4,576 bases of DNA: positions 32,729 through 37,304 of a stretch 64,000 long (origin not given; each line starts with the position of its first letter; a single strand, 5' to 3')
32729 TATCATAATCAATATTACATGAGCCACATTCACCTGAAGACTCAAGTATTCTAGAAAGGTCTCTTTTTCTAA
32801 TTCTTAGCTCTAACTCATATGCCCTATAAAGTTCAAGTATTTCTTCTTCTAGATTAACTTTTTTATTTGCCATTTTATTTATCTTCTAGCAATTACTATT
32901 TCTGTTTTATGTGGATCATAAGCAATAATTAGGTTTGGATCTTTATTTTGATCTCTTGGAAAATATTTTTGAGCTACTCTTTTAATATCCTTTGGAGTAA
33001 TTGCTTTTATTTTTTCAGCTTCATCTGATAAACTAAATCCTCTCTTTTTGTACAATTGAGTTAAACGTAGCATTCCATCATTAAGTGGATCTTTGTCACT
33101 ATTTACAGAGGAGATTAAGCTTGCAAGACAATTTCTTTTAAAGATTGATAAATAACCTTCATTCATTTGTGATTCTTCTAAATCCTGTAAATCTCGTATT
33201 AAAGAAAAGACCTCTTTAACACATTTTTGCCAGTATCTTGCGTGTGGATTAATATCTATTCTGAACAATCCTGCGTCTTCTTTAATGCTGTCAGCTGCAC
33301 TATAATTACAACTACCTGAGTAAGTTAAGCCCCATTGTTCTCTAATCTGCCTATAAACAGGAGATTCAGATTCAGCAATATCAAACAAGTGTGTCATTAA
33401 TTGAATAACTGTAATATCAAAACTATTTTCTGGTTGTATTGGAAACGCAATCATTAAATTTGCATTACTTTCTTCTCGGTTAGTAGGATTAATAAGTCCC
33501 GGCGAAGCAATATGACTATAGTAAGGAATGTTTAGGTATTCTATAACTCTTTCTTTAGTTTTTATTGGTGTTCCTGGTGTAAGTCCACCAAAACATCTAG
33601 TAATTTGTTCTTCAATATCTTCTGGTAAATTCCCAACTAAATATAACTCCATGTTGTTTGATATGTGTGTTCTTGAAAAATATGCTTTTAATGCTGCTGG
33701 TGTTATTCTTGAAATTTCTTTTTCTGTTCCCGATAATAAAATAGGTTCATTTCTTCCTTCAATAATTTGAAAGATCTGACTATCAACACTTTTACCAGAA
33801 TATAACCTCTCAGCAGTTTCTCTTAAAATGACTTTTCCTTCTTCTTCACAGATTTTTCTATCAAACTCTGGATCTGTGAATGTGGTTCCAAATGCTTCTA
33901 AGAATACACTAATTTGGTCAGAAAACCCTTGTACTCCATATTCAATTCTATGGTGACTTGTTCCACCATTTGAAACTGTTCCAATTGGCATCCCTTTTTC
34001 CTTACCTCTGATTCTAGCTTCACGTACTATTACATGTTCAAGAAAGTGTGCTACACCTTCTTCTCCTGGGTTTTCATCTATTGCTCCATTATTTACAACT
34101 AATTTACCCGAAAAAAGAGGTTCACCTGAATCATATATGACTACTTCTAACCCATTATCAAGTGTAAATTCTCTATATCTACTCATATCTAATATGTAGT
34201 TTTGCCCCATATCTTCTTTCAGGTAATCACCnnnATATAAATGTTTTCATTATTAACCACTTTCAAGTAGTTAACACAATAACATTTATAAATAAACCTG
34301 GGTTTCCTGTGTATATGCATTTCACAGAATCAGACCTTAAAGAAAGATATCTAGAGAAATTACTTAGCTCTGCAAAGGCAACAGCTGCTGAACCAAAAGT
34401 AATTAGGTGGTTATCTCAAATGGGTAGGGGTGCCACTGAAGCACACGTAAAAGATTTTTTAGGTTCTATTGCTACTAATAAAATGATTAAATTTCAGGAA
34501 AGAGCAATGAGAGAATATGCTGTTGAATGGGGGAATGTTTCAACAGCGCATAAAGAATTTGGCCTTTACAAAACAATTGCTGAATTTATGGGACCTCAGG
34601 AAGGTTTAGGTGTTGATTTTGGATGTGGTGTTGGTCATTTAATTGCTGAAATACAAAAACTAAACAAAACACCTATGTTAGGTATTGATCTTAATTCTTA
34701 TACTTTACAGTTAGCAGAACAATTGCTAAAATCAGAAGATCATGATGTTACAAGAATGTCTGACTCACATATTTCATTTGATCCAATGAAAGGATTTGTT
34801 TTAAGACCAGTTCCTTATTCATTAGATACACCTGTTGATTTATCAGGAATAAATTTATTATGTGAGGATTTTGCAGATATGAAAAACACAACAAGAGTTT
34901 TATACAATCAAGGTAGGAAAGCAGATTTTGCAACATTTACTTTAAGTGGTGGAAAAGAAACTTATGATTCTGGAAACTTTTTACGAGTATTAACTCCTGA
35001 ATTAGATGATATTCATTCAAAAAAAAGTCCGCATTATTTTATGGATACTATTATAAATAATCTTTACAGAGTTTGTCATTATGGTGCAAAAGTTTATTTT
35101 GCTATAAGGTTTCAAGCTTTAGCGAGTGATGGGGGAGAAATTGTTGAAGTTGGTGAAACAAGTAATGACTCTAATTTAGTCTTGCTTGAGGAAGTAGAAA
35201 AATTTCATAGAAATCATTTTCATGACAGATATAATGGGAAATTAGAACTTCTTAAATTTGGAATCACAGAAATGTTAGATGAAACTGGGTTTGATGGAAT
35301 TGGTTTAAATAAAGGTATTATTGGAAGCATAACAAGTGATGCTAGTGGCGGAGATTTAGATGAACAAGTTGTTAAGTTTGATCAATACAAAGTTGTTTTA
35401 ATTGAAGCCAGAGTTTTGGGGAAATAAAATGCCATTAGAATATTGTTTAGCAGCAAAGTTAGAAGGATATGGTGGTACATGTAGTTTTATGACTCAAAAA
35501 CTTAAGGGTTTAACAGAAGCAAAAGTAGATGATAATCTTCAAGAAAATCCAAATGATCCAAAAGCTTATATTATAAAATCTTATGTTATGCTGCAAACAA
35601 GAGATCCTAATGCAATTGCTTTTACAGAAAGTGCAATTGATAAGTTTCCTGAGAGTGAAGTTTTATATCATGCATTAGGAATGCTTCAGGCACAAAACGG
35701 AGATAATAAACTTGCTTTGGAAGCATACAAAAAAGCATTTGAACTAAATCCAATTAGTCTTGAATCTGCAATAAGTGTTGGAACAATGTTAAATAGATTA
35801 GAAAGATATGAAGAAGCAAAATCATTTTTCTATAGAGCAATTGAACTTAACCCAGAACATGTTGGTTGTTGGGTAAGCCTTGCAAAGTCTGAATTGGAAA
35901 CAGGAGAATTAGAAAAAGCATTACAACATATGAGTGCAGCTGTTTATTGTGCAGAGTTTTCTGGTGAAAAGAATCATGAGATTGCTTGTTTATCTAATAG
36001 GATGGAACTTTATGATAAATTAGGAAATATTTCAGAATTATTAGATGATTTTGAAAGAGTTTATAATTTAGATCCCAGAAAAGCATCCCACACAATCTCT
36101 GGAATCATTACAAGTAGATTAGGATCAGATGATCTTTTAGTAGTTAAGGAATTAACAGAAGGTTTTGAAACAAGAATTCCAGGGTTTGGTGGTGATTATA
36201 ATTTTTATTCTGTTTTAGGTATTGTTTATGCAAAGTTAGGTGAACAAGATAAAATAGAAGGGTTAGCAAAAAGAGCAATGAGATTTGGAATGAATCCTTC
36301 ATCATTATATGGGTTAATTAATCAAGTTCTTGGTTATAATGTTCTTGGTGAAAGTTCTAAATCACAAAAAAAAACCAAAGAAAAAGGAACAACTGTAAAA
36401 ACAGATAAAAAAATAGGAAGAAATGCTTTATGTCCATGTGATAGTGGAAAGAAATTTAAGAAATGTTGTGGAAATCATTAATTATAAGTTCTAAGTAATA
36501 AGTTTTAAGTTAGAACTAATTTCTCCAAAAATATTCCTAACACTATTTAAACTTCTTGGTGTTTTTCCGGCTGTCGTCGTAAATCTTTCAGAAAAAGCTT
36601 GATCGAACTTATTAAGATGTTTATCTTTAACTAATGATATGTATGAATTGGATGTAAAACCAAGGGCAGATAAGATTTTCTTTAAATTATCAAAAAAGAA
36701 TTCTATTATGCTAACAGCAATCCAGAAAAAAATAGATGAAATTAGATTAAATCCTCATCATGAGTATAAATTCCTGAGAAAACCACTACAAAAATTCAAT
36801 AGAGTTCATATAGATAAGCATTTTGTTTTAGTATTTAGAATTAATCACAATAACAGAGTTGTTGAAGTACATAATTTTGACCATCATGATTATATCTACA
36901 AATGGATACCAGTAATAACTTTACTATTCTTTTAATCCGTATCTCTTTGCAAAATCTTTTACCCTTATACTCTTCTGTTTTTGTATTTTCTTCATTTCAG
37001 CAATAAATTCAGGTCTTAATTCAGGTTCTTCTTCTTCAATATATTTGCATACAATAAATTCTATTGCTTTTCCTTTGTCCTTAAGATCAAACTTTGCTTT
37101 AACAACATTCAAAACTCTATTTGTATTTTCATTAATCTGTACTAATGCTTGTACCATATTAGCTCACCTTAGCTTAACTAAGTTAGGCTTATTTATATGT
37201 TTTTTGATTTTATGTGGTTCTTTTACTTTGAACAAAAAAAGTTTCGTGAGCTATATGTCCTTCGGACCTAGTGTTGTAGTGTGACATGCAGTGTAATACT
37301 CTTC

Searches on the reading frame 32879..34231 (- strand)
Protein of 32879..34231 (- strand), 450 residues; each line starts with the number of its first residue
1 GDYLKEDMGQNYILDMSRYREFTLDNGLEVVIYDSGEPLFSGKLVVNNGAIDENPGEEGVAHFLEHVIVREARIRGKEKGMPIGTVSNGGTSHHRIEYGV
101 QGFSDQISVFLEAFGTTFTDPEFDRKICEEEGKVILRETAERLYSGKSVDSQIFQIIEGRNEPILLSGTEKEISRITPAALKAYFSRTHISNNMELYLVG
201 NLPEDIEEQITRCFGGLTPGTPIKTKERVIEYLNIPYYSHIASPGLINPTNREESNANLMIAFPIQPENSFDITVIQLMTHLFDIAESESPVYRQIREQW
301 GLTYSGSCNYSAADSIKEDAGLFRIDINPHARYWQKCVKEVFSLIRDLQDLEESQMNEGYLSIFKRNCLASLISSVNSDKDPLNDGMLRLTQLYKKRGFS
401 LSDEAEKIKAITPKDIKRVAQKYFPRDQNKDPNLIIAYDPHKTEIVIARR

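Call 19: search_protein_families(library=pfam, proteins=[window:32879-34231:-], max_evalue=0.00001)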
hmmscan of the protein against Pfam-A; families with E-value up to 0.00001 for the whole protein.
window:32879-34231:- (450 aa): 2 families
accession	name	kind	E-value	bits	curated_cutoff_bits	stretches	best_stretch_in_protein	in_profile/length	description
PF05193.26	Peptidase_M16_C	-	3.8e-16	59.9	23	1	176-350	2-166/181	Peptidase M16 inactive domain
PF00675.25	Peptidase_M16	-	2.6e-09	37.5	22.3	1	43-141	16-118/149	Insulinase (Peptidase family M16)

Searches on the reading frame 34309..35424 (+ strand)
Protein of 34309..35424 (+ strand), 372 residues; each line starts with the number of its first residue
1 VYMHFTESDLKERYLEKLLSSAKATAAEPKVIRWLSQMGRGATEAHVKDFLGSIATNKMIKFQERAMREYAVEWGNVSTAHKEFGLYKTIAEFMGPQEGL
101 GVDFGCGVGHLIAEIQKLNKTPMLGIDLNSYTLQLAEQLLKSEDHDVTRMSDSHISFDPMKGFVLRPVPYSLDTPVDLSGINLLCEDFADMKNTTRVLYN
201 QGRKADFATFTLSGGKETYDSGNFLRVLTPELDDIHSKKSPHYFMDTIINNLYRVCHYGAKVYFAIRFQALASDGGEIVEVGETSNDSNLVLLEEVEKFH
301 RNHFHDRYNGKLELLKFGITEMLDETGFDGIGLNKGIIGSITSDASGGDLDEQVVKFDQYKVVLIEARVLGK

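Call 20: search_protein_families(library=pfam, proteins=[window:34309-35424:+], max_evalue=0.001)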
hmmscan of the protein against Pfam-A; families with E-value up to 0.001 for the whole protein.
window:34309-35424:+ (372 aa): 2 families
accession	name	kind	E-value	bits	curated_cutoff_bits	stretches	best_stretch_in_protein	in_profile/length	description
PF08242.18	Methyltransf_12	-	0.00032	21.8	30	1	102-157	1-58/98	Methyltransferase domain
PF13649.12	Methyltransf_25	-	0.00039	21.5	27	0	102-148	2-49/97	Methyltransferase domain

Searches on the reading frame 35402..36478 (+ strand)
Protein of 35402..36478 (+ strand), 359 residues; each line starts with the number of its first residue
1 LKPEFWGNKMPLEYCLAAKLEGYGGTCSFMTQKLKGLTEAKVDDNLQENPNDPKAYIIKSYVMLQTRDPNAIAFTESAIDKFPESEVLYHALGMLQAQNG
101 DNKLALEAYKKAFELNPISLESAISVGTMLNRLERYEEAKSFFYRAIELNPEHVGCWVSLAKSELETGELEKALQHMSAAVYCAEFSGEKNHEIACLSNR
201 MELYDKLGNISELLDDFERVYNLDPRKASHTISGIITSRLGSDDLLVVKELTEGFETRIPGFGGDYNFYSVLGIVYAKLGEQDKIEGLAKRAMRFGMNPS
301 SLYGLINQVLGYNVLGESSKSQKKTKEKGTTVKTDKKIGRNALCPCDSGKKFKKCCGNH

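Call 20: search_protein_families(library=pfam, proteins=[window:35402-36478:+], max_evalue=0.001)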
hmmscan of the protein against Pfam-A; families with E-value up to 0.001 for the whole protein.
window:35402-36478:+ (359 aa): 14 families
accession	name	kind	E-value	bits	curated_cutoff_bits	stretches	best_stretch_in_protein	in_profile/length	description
PF13431.12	TPR_17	-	4.6e-15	55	24.4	0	143-175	2-34/34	Tetratricopeptide repeat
PF00515.34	TPR_1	-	1.1e-14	54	27.8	2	89-117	4-32/34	Tetratricopeptide repeat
PF13181.12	TPR_8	-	3.8e-14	52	25.7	1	88-117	3-32/34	Tetratricopeptide repeat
PF13424.12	TPR_12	-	4.4e-12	46.5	30.1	0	158-224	7-75/77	Tetratricopeptide repeat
PF07719.23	TPR_2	-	1.2e-11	44.2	27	1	88-117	3-32/34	Tetratricopeptide repeat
PF13428.12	TPR_14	-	1.4e-11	44.3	23.5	0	127-162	8-43/44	Tetratricopeptide repeat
PF14559.12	TPR_19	-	1.1e-08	35.7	25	1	134-180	5-51/68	Tetratricopeptide repeat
PF02810.21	SEC-C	-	2e-08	34.4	20.4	1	340-358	1-19/19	SEC-C motif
PF12895.13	ANAPC3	-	3.6e-08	34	27.2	1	99-178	2-80/82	Anaphase-promoting complex, cyclosome, subunit 3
PF13432.12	TPR_16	-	3.8e-08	34.1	32.7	1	91-152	2-63/65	Tetratricopeptide repeat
PF23914.1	TPR_CcmH_CycH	-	9.9e-07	29.2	42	1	89-177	53-144/158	Cytochrome c-type biogenesis protein H TPR domain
PF13174.12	TPR_6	-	9.1e-05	23.3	26.3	0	59-85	8-33/33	Tetratricopeptide repeat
PF13374.12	TPR_10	-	0.00011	22.6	27.5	0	121-149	3-31/42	Tetratricopeptide repeat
PF04049.19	ANAPC8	-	0.00024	21.1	23.8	0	127-199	171-247/267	Anaphase promoting complex subunit 8 / Cdc23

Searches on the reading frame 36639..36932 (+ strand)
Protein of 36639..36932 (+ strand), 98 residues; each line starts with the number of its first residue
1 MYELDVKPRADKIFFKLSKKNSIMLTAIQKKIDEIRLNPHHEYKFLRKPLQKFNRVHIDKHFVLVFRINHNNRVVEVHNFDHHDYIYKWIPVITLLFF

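Call 4: search_protein_families(library=pfam, proteins=[window:36639-36932:+], max_evalue=0.1)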
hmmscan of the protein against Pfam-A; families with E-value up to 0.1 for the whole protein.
window:36639-36932:+ (98 aa): 4 families
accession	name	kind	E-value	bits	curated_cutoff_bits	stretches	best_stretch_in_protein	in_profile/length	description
PF05016.21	ParE_toxin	-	0.0021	19.1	23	1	7-84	4-86/89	ParE toxin of type II toxin-antitoxin system, parDE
PF05015.19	HigB-like_toxin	-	0.0054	17.6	27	1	17-78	29-87/91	RelE-like toxin of type II toxin-antitoxin system HigB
PF11663.14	Toxin_YhaV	-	0.023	15.1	35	1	19-75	32-93/138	Toxin with endonuclease activity, of toxin-antitoxin system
PF15738.11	YafQ_toxin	-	0.057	14.2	30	1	21-84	23-84/88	Bacterial toxin of type II toxin-antitoxin system, YafQ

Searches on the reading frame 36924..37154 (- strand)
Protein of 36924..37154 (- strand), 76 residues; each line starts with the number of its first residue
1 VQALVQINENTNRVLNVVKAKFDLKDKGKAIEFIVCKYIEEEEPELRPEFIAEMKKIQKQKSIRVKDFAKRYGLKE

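Call 4: search_protein_families(library=pfam, proteins=[window:36924-37154:-], max_evalue=0.1)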
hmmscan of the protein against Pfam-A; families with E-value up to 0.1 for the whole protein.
window:36924-37154:- (76 aa): 3 families
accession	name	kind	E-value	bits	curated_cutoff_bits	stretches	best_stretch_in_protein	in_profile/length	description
PF10884.14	DUF2683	-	2.3e-07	31.4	27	1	15-65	5-59/66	Protein of unknown function (DUF2683)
PF21478.3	GcvP2_C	-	0.035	14.4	27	1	44-71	29-56/122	Glycine dehydrogenase, C-terminal domain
PF18593.6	CdiI_2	-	0.048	14.8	26.7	1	23-73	16-68/91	CdiI immunity protein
